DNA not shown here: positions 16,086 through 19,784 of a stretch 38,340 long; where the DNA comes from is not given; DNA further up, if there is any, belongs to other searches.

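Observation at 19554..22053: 82-bp near-perfect direct repeat (3' end of the 1132-aa gene) brackets a 2.4-kb V4R + diguanylate-cyclase cassette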

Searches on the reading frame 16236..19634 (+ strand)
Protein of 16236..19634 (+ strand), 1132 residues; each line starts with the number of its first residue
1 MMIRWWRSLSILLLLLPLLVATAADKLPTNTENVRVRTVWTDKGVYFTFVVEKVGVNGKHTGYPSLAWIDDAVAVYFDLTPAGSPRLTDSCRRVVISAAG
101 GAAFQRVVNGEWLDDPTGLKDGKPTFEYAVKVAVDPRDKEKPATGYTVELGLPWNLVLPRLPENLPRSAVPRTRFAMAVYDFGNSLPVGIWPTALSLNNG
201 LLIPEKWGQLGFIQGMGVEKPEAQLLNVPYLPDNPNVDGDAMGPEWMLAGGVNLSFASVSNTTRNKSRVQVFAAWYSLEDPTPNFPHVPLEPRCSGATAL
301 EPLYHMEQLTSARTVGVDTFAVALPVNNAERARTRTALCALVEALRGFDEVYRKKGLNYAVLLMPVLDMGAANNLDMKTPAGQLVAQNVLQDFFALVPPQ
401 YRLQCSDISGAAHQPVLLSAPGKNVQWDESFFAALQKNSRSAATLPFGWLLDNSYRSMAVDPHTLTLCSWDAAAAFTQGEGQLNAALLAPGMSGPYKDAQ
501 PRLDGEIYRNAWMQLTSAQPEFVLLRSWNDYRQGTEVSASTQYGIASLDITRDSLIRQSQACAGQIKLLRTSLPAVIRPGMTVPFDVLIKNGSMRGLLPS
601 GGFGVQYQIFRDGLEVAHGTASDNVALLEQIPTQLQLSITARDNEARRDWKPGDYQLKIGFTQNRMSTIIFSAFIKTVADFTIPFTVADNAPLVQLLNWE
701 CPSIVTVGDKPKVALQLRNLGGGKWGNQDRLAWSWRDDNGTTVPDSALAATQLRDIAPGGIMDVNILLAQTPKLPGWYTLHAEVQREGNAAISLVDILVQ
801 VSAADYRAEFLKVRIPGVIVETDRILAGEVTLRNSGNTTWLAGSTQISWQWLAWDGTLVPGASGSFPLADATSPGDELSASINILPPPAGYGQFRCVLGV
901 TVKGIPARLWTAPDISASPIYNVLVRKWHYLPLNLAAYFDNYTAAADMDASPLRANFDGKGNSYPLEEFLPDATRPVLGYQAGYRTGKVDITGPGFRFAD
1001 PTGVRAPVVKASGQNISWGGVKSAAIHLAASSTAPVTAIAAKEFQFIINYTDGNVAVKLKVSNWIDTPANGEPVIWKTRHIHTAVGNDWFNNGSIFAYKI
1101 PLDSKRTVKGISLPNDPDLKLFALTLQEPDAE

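Call 4: search_protein_families(library=pfam, proteins=[window:16236-19634:+])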
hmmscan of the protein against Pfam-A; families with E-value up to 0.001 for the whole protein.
window:16236-19634:+ (1132 aa): 0 families

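Call 9: find_encoding_contigs(protein=window:16236-19634:+, flank=10000, max_places=10)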
Protein window:16236-19634:+ (1132 aa): no gene with exactly this product is on record in the collection.

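Call 10: find_homologous_proteins(query=window:16236-19634:+)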
Query window:16236-19634:+ (1132 aa): 3 proteins with E <= 0.001 among 8000 candidates.
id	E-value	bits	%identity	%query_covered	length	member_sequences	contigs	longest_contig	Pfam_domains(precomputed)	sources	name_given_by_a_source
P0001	0.0e+0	1568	62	100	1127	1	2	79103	-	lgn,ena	-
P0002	0.0e+0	1220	85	55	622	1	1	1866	-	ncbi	ncbi:MAG: hypothetical protein WCJ56_15670, partial [bacterium]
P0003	3.7e-169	583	34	95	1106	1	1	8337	-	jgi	jgi:hypothetical protein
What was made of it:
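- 16236..19634 (+): Gene A: a 1132-aa protein with a signal-peptide-like N-terminus and no Pfam, NCBIfam or PDB match. It is intact. Only 3 homologues were found (call 10).
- Tried and rejected: Homology searches found only three relatives of the 1132-aa protein (call 10).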

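Call 11: find_encoding_contigs(protein=P0001, flank=10000, max_places=4)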
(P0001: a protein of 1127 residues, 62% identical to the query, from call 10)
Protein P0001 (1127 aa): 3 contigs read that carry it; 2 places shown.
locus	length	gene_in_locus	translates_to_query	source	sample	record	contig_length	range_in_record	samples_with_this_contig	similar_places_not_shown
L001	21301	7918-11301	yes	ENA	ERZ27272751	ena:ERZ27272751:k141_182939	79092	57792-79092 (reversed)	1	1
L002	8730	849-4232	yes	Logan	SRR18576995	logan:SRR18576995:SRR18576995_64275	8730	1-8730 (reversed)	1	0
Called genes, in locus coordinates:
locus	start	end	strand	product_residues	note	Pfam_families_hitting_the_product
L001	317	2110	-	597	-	PF01336:tRNA_anti-codon, PF00152:tRNA-synt_2, PF02938:GAD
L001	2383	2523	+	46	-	-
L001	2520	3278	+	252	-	PF00142:Fer4_NifH, PF01656:CbiA, PF02374:ArsA_ATPase (weak), PF06564:CBP_BcsQ, PF09140:MipZ (weak), PF10609:ParA, PF13614:AAA_31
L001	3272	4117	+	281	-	PF02195:ParB_N, PF17762:HTH_ParB, PF23552:ParB_C (weak)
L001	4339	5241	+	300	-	-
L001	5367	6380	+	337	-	PF01408:GFO_IDH_MocA, PF02894:GFO_IDH_MocA_C, PF22725:GFO_IDH_MocA_C3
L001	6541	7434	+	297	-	PF01261:AP_endonuc_2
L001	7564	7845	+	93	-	PF09413:DUF2007 (faint)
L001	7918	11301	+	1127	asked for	-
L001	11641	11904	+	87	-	-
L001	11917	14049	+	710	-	PF03483:B3_4, PF03484:B5, PF17759:tRNA_synthFbeta, PF03147:FDX-ACB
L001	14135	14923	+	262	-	PF09407:AbiEi_1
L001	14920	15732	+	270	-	PF08843:AbiEii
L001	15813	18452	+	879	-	-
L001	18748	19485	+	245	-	PF00696:AA_kinase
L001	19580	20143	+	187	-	PF01765:RRF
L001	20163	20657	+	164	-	PF13651:EcoRI_methylase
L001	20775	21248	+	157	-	PF13651:EcoRI_methylase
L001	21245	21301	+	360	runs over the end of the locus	PF03235:GmrSD_N, PF01844:HNH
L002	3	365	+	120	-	?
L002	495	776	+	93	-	PF09413:DUF2007 (faint)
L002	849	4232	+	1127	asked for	-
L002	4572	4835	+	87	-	-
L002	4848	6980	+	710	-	PF03483:B3_4, PF03484:B5, PF17759:tRNA_synthFbeta, PF03147:FDX-ACB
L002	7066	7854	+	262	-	PF09407:AbiEi_1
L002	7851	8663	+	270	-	PF08843:AbiEii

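Call 12: find_encoding_contigs(protein=P0002, flank=10000, max_places=4)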
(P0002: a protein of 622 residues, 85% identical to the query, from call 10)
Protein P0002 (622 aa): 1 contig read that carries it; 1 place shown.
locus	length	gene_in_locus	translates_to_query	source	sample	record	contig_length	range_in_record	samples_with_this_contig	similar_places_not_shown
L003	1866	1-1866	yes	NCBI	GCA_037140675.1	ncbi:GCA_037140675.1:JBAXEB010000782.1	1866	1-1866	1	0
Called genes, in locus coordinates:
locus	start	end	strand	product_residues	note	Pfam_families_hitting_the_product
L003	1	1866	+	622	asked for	?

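Call 13: find_encoding_contigs(protein=P0003, flank=10000, max_places=4)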
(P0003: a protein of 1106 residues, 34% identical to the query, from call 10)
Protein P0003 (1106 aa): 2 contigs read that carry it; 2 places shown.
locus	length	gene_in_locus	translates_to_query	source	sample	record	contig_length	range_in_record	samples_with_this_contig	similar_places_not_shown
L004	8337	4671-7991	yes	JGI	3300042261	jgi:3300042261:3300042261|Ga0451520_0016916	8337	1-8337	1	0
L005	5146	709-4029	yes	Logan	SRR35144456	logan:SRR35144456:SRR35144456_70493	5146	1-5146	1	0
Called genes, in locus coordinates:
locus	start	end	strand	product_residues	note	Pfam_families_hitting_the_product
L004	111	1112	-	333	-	PF07719:TPR_2 (faint), PF13428:TPR_14 (faint), PF14559:TPR_19 (faint), PF23914:TPR_CcmH_CycH (faint), PF13432:TPR_16 (faint)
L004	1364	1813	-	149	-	PF12850:Metallophos_2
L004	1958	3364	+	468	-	PF00884:Sulfatase, PF01663:Phosphodiest, PF16347:SGSH_C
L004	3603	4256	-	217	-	PF02308:MgtC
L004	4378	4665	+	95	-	PF09413:DUF2007 (faint)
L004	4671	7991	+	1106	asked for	-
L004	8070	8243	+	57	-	-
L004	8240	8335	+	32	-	?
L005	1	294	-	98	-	?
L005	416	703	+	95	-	PF09413:DUF2007 (faint)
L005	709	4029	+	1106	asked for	-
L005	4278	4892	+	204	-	-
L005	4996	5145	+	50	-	?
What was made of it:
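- No homologue shows two copies (calls 10, 11, 13).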

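Call 46: search_solved_structures(query=window:16236-19634:+, max_evalue=1)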
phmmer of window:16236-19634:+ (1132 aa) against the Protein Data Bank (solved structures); distinct sequences matched with E-value up to 1: 0.
